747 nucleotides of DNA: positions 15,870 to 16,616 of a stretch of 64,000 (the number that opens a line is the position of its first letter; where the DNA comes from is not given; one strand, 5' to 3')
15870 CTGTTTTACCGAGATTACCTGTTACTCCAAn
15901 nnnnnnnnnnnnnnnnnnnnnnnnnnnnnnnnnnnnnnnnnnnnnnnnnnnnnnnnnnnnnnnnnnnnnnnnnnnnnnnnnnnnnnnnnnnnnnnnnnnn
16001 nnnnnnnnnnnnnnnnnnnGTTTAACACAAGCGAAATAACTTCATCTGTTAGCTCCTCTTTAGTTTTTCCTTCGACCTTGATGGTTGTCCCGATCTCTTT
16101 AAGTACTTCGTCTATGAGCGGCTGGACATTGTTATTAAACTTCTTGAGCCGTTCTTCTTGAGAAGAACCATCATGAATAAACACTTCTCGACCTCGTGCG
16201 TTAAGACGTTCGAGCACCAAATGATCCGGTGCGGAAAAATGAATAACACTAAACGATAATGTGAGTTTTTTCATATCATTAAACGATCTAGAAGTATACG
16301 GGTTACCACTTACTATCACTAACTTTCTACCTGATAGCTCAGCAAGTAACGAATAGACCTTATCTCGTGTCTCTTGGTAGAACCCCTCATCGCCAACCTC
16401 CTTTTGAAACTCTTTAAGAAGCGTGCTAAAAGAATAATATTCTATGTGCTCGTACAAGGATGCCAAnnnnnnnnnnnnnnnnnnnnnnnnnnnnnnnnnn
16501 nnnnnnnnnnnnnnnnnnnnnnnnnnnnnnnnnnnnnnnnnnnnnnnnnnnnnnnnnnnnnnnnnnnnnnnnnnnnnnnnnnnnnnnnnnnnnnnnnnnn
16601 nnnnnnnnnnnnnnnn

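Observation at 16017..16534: P-loop kinase gene split by a G8 homopolymer frameshift (phase-variable gene, recent pseudogene or assembly error)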

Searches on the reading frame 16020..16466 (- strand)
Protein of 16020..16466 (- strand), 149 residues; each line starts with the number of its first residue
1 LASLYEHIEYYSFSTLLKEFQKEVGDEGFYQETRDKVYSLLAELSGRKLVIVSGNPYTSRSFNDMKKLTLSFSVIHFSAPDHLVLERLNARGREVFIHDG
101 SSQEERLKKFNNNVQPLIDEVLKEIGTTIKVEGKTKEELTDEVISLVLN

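Call 23: find_encoding_contigs(protein=window:16020-16466:-, flank=10000, max_places=6)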
Protein seq(149 aa) (149 aa): 1 contig read that carries it; 1 place shown.
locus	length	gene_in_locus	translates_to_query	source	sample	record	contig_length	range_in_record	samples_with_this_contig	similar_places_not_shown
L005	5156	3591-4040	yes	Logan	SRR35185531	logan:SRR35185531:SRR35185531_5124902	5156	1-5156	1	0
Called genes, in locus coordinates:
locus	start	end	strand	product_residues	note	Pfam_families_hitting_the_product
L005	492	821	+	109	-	-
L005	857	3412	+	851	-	PF07517:SecA_DEAD, PF01043:SecA_PP_bind, PF21090:P-loop_SecA, PF07516:SecA_SW, PF02810:SEC-C (faint)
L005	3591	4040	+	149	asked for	-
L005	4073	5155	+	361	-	?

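Call 37: list_cluster_members(proteins=[P0001, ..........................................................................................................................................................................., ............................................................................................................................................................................, window:16020-16466:-])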
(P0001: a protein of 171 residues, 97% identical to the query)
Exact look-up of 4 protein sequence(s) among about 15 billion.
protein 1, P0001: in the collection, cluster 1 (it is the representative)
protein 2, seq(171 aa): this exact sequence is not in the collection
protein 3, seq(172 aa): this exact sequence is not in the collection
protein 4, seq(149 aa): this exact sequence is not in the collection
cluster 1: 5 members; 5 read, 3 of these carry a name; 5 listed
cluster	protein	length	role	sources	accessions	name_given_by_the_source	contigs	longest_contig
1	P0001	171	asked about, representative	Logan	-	-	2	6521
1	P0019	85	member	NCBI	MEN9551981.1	MAG: hypothetical protein RI935_358 [Candidatus Parcubacteria bacterium]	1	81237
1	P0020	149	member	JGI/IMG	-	hypothetical protein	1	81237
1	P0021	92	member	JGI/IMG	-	hypothetical protein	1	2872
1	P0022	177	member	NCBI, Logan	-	-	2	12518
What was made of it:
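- (6) Call 37: neither the G6- nor the G9-repaired version of this allele exists in a collection of about 15 billion proteins. No ON form of this allele is on record (call 37).
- Tried and rejected: (4) Look-up of the G6- and G9-repaired proteins found neither in the collection (call 37).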

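Call 41: find_encoding_contigs(protein=P0020, flank=3000, max_places=6)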
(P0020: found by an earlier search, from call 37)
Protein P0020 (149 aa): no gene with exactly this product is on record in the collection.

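Call 42: find_encoding_contigs(protein=P0021, flank=3000, max_places=6)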
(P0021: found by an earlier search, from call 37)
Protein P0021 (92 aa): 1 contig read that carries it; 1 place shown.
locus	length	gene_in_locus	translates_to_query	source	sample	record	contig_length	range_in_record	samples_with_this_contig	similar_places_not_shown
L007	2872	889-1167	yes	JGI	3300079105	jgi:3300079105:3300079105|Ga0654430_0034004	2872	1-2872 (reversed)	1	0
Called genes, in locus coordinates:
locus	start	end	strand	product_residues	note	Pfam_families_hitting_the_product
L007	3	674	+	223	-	?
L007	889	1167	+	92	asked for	-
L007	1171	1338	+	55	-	-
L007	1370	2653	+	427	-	PF08245:Mur_ligase_M, PF02875:Mur_ligase_C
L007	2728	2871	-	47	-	?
